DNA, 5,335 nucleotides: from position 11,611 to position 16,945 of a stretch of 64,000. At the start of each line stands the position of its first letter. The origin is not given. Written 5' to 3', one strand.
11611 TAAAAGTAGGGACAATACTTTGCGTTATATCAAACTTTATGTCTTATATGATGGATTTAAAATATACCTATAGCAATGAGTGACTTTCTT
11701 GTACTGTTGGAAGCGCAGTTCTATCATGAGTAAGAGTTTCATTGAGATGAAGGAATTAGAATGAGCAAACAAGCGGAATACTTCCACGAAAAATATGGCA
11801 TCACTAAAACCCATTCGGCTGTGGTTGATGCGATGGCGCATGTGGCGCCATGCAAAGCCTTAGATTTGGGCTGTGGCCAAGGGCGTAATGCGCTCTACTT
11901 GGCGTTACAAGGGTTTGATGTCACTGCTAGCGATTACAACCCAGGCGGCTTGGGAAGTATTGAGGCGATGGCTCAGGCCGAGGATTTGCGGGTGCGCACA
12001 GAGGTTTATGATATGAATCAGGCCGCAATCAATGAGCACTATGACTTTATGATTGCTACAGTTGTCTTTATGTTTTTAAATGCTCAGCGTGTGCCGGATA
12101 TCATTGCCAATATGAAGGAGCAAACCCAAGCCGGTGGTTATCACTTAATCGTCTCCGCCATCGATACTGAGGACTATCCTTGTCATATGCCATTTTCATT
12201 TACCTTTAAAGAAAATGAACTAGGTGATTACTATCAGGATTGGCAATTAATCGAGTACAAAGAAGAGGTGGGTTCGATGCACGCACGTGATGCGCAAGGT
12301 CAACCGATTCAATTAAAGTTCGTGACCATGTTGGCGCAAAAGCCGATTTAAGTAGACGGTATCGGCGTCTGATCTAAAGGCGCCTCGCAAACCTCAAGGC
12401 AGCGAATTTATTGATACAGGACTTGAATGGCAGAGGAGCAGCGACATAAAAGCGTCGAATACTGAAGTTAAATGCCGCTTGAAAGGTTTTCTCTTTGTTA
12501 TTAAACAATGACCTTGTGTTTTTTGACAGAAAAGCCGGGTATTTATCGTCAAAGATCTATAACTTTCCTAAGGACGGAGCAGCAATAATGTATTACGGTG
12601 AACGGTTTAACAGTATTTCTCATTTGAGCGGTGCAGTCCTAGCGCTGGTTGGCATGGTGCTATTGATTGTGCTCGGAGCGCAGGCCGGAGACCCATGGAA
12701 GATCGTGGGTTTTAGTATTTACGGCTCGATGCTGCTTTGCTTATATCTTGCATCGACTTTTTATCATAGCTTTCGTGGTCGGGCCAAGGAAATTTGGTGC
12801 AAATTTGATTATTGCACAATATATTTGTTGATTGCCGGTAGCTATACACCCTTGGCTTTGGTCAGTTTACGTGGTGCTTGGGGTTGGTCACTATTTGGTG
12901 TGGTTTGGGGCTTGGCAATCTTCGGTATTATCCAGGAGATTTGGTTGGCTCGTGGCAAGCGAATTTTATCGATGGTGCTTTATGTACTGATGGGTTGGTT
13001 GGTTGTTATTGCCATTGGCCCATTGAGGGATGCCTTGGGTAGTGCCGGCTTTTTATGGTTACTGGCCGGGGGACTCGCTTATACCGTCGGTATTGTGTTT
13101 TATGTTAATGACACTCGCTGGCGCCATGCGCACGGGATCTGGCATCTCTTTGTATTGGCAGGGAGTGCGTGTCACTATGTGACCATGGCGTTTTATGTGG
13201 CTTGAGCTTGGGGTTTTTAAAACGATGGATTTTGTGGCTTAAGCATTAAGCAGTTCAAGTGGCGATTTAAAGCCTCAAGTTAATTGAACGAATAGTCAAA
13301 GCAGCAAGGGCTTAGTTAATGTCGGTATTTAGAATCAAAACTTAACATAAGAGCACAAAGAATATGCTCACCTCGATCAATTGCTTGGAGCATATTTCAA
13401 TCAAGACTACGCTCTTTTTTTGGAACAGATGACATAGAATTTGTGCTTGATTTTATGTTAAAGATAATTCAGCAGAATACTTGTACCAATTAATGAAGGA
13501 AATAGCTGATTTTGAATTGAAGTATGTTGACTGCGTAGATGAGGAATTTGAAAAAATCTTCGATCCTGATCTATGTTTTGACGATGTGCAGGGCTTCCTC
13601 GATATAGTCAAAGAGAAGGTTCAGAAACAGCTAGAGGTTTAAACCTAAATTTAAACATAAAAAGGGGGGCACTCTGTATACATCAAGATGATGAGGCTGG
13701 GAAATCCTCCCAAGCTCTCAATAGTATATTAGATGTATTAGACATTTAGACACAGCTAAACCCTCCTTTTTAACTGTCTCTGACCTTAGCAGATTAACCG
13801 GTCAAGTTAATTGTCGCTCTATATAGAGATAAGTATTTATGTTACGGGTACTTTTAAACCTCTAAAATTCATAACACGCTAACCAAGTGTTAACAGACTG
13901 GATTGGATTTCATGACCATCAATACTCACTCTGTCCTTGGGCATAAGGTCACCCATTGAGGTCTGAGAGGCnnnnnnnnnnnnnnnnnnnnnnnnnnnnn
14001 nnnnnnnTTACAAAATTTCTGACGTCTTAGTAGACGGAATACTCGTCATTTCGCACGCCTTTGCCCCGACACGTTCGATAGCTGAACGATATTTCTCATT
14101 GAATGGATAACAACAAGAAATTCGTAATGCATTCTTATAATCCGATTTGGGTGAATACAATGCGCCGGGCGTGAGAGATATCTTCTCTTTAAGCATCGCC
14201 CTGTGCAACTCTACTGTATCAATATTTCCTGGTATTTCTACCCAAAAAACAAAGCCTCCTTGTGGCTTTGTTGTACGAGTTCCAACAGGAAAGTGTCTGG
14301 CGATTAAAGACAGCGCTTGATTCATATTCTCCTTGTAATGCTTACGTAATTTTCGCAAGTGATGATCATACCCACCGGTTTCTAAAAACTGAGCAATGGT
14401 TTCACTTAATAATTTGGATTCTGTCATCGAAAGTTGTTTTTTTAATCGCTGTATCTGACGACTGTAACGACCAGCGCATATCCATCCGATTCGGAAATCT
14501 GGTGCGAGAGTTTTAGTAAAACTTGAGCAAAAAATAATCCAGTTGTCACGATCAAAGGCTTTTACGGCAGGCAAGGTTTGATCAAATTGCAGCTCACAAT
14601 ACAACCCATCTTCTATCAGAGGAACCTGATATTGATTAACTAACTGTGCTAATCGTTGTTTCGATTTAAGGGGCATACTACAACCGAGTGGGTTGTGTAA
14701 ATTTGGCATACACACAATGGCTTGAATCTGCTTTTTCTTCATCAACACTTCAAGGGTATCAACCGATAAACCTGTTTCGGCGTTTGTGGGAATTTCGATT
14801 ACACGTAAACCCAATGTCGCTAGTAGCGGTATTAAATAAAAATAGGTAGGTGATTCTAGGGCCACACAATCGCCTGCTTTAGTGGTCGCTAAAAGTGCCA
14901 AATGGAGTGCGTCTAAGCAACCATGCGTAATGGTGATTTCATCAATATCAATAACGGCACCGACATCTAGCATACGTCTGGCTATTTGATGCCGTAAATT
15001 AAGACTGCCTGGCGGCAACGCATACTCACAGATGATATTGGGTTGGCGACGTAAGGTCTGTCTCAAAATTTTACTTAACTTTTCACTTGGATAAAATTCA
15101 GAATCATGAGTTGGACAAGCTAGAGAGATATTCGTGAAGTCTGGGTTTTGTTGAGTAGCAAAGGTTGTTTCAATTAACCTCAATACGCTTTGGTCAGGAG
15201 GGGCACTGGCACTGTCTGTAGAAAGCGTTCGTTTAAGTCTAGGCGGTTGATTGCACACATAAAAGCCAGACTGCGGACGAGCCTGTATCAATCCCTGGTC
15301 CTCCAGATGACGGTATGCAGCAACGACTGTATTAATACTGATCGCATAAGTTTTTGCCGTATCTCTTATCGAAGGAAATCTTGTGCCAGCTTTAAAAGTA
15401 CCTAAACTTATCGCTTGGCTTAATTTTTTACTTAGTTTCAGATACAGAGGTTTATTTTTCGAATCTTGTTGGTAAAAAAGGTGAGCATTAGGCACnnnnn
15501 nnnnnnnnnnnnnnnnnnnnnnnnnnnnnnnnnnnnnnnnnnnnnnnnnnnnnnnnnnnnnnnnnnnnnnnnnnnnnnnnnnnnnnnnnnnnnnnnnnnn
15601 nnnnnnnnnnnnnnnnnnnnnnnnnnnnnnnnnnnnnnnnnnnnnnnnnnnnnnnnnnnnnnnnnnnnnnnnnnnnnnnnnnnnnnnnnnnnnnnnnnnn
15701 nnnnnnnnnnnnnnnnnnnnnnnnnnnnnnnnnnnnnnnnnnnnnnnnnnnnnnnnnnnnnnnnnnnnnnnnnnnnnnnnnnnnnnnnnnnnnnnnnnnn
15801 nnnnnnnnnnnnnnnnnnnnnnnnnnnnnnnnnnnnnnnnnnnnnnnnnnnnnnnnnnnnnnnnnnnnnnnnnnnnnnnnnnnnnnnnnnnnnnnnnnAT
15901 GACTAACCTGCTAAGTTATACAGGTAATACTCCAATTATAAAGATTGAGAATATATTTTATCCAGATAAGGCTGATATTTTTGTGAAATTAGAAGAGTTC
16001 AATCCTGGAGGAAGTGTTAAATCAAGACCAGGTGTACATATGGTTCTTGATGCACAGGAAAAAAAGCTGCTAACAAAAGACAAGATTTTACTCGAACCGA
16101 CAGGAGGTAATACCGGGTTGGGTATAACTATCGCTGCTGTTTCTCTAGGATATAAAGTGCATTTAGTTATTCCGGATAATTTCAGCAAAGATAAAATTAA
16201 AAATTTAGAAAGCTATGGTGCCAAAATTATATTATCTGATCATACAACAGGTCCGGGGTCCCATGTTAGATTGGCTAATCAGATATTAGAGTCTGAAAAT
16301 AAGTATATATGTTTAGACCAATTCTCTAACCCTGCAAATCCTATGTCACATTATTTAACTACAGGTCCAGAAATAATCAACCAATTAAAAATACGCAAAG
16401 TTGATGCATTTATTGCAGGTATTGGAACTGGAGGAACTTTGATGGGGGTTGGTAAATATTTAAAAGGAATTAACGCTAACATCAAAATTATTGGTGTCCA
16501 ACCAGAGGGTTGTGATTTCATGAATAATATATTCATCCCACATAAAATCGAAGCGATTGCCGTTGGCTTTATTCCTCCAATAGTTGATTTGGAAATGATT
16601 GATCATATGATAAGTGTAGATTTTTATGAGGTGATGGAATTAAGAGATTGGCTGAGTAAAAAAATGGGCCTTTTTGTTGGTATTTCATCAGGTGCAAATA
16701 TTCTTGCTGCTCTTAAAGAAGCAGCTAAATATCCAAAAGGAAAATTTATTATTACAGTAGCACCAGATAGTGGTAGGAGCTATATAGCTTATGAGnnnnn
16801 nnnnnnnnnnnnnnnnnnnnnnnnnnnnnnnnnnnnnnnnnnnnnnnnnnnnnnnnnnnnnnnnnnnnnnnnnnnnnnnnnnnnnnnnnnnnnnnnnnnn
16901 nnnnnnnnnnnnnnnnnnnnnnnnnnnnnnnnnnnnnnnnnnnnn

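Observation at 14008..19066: Candidate undescribed system: non-proteinogenic amino acid synthesis or detox with a tRNA-editing self-protection gene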

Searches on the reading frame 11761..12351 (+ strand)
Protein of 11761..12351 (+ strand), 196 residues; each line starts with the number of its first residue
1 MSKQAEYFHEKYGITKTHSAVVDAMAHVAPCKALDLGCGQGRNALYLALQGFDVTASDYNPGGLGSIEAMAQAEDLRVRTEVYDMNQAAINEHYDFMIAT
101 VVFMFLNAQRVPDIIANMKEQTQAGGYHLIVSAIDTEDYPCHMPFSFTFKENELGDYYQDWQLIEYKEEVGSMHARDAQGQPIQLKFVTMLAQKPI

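Call 4: search_protein_families(library=pfam, proteins=[window:11761-12351:+])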
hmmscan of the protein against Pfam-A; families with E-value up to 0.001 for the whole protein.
window:11761-12351:+ (196 aa): 7 families
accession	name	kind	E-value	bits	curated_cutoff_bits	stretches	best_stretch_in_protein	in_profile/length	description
PF03848.20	TehB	-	2.5e-83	278.7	20.4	1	3-191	4-193/193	Tellurite resistance protein TehB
PF13649.12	Methyltransf_25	-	3.6e-12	47.2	27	1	34-126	2-97/97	Methyltransferase domain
PF08241.18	Methyltransf_11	-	7.7e-10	39.7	21.2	1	34-129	1-94/95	Methyltransferase domain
PF13489.12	Methyltransf_23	-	3.8e-08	33.7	27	1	30-172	23-143/164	Methyltransferase domain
PF08242.18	Methyltransf_12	-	7.7e-07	30.2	30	1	34-126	1-96/98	Methyltransferase domain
PF13847.12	Methyltransf_31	-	3.8e-06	27.1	27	1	31-140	5-119/145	Methyltransferase domain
PF05175.20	MTS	-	0.00013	22.1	23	1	27-100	29-105/170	Methyltransferase small domain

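Call 5: search_protein_families(library=ncbifam, proteins=[window:11761-12351:+])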
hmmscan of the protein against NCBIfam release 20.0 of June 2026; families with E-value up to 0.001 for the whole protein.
window:11761-12351:+ (196 aa): 12 families
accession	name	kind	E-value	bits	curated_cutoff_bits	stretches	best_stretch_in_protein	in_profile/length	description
TIGR00477.1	tehB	equivalog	2.5e-94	315.1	219.5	1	3-194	47-238/238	tellurite resistance methyltransferase TehB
NF008992.0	PRK12335.1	equivalog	5.9e-92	307.9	303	1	3-195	96-288/289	SAM-dependent methyltransferase TehB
NF008405.0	PRK11207.1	equivalog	2e-80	268.9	218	1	3-195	4-197/198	tellurite resistance methyltransferase TehB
NF043040.1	corrin_prot_MT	hypoth_equivalog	5.9e-11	42.2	180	1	14-131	27-148/216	corrinoid protein-associated methyltransferase CpaM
NF045649.1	2X_seleno_MduS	exception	1.8e-09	37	380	1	27-92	39-106/338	methyltransferase domain-containing selenoprotein MduS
NF041820.1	daptide_MTase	equivalog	4.7e-08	32.8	175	1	23-137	30-148/243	daptide-type RiPP biosynthesis methyltransferase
TIGR02021.1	BchM-ChlM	equivalog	6.7e-08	32.2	158.9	1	15-123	38-148/218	magnesium protoporphyrin IX methyltransferase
NF041255.1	mycofact_MftM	equivalog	3.4e-07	29.9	200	1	24-92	134-202/289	mycofactocin oligosaccharide methyltransferase MftM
TIGR01983.1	UbiG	equivalog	1.6e-05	24.4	102.95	1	26-135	46-155/228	bifunctional 2-polyprenyl-6-hydroxyphenol methylase/3-demethylubiquinol 3-O-methyltransferase UbiG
NF001786.0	PRK00517.2-4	equivalog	6.8e-05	22.1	327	1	30-135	144-242/277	50S ribosomal protein L11 methyltransferase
TIGR04345.1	ovoA_Cterm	equivalog_domain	0.00016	21.3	170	1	10-104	22-121/242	putative 4-mercaptohistidine N1-methyltransferase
NF004851.0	PRK06202.1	equivalog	0.00094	18.7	243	0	27-122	58-158/237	hypothetical protein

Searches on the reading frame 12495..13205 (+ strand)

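Call 4: search_protein_families(library=pfam, proteins=[window:12495-13205:+])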
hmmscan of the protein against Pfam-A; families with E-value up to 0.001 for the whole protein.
window:12495-13205:+ (236 aa): 1 family
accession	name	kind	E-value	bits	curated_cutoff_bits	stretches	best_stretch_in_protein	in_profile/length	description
PF03006.26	HlyIII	-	1.7e-42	146.1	26.2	1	36-228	6-224/224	Haemolysin-III related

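Call 5: search_protein_families(library=ncbifam, proteins=[window:12495-13205:+])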
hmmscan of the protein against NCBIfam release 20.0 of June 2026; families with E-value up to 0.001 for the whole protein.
window:12495-13205:+ (236 aa): 2 families
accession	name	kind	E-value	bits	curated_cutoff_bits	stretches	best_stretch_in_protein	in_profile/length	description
NF011669.1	PRK15087.1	equivalog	2.2e-71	239.6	80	1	36-234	1-199/199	PAQR family membrane homeostasis protein TrhA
TIGR01065.1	hlyIII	subfamily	5.5e-63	212.2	172.2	1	36-235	2-204/204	hemolysin III family protein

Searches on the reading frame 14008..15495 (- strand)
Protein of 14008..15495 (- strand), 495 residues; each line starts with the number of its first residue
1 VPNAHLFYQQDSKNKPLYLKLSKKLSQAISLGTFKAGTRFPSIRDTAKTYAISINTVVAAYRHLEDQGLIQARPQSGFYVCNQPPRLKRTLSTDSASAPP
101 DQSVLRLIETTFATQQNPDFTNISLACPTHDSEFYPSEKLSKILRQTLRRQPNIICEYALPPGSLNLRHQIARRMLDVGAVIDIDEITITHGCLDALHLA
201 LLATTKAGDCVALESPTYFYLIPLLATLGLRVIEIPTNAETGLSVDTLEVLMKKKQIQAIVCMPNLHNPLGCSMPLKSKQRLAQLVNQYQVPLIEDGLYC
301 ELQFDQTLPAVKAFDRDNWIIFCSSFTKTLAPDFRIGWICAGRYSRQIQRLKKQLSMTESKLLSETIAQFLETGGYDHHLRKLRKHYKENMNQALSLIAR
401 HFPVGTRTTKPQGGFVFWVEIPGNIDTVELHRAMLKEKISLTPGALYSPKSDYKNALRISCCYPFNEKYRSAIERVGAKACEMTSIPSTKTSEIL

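Call 4: search_protein_families(library=pfam, proteins=[window:14008-15495:-])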
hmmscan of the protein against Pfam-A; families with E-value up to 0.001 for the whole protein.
window:14008-15495:- (495 aa): 3 families
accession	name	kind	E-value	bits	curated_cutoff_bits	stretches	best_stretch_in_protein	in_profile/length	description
PF00155.27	Aminotran_1_2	-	3.5e-28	99.2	19.7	1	150-475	30-360/361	Aminotransferase class I and II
PF00392.27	GntR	-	3.6e-12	46.2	27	1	18-80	2-64/64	Bacterial regulatory proteins, gntR family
PF14502.12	HTH_41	-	0.00029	20.6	25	1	35-71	1-37/48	Helix-turn-helix domain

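Call 5: search_protein_families(library=ncbifam, proteins=[window:14008-15495:-])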
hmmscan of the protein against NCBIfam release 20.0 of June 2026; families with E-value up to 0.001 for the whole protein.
window:14008-15495:- (495 aa): 72 families (the best 25 are shown)
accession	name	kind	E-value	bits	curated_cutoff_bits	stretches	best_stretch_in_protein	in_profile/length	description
NF052282.1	PLP_TF_PdxR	equivalog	8.9e-82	275.5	320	1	16-475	1-446/448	MocR-like pyridoxine biosynthesis transcription factor PdxR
NF052290.2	MocR_like_YczR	exception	4e-60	203.8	487.4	1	9-477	12-455/458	MocR-like transcription factor YczR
NF052286.1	ecto_TF_EhuR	exception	1e-53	182.5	480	1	11-476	6-445/458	MocR-like ectoine utilization transcription factor EhuR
NF052281.1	rhizopine_MocR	equivalog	1.8e-47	162.1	650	1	12-446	14-445/479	rhizopine catabolism transcriptional regulator MocR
NF052285.1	GABA_TF_GabR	exception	4.7e-40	137.7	600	1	18-441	1-411/456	MocR-like transcriptional regulator GabR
NF012025.0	PRK15481.1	equivalog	3.6e-38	131.4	573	1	25-449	15-400/432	MocR-like B6 salvage transcription factor PtsJ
NF041364.1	GntC_guanitoxin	equivalog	3.2e-35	121.7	415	1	137-476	13-353/356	guanitoxin biosynthesis PLP-dependent (S)-gamma-hydroxy-L-arginine cyclodehydratase GntC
TIGR04461.1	endura_MppQ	equivalog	1.4e-31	110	540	1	144-460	36-360/392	enduracididine biosynthesis enzyme MppQ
NF005732.0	PRK07550.1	equivalog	2e-29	102.8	366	1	93-462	9-370/389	aminotransferase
TIGR03947.1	viomycin_VioD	equivalog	6.3e-23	81.2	390.9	1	155-448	44-332/359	capreomycidine synthase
NF005816.0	PRK07682.1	equivalog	8e-22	77.4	620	1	158-475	62-378/390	aminotransferase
TIGR01265.1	tyr_nico_aTase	subfamily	1.2e-21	77.2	292.45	1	103-476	14-395/403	tyrosine/nicotianamine family aminotransferase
NF004770.0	PRK06108.1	subfamily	1.6e-21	76.6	422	1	159-475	70-387/396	pyridoxal phosphate-dependent aminotransferase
NF005744.0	PRK07568.1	subfamily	1.9e-21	76.4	389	1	146-462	50-373/398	pyridoxal phosphate-dependent aminotransferase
TIGR01264.1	tyr_amTase_E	equivalog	1.7e-20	73.2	474.25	1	105-477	16-396/403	tyrosine transaminase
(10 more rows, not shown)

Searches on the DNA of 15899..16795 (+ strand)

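Call 100: search_dna_similar(query=L103:6193-10100:+, collection=ecoli_genomes, mode=near, max_rows=8)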
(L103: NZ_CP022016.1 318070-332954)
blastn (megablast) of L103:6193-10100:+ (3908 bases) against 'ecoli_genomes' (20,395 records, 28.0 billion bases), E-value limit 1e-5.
No match.
